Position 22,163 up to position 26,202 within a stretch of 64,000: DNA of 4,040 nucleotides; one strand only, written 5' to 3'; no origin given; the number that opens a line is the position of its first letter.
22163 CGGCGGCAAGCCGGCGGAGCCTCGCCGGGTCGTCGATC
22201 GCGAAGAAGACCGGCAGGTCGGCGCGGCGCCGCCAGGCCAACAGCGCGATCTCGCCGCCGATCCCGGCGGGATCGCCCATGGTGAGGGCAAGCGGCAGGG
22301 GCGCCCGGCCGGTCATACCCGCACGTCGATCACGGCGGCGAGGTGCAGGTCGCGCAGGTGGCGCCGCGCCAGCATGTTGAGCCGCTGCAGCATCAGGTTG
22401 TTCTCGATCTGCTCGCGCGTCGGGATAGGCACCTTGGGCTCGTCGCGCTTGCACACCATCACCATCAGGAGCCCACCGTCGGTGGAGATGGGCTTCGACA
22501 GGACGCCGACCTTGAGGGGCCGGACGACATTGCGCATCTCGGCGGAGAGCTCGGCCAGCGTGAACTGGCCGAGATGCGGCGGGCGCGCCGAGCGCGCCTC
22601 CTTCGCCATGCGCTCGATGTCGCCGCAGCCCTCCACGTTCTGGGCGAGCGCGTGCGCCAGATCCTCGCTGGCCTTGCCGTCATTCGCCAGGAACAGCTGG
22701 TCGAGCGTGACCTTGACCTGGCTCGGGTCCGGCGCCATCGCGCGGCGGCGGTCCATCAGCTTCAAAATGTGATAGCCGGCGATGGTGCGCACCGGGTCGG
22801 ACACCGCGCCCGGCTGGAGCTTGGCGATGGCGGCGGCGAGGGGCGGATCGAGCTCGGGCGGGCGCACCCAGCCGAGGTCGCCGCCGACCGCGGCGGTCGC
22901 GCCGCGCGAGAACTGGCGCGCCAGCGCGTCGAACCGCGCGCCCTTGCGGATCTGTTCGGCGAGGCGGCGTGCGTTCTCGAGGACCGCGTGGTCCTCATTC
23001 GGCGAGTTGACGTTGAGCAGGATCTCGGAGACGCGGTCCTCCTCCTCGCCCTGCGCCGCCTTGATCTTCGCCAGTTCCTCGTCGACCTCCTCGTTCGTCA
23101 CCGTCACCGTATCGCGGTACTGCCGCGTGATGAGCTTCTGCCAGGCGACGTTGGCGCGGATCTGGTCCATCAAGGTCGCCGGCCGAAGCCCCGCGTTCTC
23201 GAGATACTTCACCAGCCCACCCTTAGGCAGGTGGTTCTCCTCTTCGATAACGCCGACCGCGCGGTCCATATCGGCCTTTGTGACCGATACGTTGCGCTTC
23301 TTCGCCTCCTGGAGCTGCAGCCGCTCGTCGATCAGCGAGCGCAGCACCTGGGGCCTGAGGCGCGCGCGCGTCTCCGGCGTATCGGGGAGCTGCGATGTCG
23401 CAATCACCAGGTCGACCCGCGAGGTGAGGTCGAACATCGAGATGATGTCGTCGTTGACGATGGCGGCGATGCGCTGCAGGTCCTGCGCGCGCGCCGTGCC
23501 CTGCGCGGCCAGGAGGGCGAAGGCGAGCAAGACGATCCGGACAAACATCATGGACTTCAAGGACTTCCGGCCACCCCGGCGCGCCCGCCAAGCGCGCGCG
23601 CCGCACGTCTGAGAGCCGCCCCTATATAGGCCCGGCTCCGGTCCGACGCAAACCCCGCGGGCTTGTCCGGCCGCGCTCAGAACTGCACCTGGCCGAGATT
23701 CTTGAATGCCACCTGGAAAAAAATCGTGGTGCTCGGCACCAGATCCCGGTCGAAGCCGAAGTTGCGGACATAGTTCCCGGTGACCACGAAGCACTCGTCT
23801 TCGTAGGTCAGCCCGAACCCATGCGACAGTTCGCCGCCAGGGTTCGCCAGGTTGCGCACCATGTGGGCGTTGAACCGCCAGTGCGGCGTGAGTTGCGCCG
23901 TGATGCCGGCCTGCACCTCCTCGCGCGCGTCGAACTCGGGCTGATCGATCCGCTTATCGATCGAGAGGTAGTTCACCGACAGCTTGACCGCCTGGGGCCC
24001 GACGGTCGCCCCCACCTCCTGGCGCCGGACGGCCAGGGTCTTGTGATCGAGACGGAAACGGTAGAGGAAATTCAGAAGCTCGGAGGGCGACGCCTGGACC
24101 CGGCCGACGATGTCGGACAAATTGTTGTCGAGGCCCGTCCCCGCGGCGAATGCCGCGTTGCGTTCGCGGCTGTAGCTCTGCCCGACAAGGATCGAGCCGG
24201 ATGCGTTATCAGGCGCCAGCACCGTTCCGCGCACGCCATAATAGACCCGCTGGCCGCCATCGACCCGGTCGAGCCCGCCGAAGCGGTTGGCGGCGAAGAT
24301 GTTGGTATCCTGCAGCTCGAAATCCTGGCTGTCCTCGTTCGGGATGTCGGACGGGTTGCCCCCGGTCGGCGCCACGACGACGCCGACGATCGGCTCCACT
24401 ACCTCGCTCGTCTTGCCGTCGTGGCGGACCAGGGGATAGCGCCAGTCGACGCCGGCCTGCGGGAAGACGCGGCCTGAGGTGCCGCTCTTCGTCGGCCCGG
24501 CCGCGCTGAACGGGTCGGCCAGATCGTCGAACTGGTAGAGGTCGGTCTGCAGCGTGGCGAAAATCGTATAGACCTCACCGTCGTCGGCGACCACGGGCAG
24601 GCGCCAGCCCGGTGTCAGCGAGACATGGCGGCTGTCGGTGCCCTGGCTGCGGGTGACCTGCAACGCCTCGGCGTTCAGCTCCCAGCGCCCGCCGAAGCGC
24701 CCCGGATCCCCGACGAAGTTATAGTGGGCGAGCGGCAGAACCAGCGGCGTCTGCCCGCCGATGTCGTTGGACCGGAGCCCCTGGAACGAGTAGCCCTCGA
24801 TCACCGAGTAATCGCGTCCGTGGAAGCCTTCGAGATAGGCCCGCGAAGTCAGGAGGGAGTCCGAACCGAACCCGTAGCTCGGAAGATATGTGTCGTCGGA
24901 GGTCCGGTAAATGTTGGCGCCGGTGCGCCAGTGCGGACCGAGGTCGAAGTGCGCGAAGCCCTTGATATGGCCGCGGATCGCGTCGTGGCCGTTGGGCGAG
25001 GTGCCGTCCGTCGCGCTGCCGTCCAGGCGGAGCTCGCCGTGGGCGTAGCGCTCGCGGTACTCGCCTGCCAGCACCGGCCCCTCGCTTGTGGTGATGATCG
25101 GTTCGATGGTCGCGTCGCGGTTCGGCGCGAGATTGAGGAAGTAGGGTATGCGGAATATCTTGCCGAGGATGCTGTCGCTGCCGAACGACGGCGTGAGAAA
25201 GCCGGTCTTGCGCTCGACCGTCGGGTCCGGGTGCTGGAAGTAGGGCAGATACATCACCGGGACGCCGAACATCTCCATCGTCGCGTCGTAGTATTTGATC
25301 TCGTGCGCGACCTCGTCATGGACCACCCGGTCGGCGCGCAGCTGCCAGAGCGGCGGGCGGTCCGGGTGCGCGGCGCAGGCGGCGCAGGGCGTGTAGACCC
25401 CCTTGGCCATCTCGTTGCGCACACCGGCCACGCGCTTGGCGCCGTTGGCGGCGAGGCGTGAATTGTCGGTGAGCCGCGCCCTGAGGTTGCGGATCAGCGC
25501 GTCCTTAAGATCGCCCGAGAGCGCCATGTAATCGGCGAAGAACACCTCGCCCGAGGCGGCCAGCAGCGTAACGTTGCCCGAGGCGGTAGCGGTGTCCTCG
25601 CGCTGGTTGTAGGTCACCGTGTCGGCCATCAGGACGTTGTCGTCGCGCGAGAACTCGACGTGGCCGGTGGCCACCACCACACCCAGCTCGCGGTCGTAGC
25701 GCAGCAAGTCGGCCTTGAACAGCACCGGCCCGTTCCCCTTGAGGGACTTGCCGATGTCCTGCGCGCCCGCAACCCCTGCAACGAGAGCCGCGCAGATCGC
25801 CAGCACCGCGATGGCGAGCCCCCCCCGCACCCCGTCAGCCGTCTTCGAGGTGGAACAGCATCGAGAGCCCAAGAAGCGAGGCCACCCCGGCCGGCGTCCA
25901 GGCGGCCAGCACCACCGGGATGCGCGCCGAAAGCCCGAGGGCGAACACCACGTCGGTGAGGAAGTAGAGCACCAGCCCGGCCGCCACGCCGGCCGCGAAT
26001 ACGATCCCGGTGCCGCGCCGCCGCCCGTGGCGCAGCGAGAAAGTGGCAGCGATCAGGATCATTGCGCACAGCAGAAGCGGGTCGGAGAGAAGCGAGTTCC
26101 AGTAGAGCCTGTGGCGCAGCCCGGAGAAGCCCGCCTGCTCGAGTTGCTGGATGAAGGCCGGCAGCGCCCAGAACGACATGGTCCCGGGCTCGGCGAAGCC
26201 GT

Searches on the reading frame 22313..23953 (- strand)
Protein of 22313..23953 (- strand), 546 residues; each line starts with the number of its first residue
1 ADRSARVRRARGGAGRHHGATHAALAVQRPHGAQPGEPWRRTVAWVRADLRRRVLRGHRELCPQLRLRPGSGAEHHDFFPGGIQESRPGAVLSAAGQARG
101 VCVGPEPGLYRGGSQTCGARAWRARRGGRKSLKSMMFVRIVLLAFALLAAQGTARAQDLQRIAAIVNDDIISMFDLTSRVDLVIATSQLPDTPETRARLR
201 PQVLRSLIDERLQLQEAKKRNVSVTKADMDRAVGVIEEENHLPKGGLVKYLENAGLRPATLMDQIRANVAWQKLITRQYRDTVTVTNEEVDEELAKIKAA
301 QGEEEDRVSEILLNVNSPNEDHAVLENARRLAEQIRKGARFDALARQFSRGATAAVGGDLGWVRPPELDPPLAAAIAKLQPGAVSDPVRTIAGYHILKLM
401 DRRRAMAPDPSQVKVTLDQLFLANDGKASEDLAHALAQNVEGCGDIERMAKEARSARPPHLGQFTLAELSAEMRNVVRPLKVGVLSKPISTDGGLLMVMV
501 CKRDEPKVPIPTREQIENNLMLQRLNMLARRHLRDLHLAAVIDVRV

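Call 66: search_protein_families(library=pfam, proteins=[window:22313-23953:-])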
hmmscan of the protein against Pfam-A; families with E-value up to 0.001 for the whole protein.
window:22313-23953:- (546 aa): 6 families
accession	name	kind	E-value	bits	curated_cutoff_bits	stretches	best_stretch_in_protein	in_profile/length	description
PF00639.27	Rotamase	-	4.5e-26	92.1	21.7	1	311-401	2-97/97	PPIC-type PPIASE domain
PF13616.12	Rotamase_3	-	9e-21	75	22.5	1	300-402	10-115/116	PPIC-type PPIASE domain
PF09312.16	SurA_N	-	6.7e-16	59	30.8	1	159-273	1-116/118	SurA N-terminal domain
PF13145.12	Rotamase_2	-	2.7e-15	57.7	27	1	328-414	39-120/121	PPIC-type PPIASE domain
PF13624.11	SurA_N_3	-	2e-14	54.2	27.2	1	129-274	9-161/162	SurA-like N-terminal domain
PF13623.11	SurA_N_2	-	4.3e-08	33.6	28.5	1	135-233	14-119/145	SurA-like N-terminal domain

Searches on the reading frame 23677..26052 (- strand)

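Call 66: search_protein_families(library=pfam, proteins=[window:23677-26052:-])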
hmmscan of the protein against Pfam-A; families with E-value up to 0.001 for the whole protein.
window:23677-26052:- (791 aa): 2 families
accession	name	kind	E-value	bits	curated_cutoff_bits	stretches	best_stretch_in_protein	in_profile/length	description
PF04453.20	LptD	-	1.8e-59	202.4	22.4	1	360-725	3-384/384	LPS transport system D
PF03968.19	LptD_N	-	0.00058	20.5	20.4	0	113-174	3-61/113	LptA/(LptD N-terminal domain) LPS transport protein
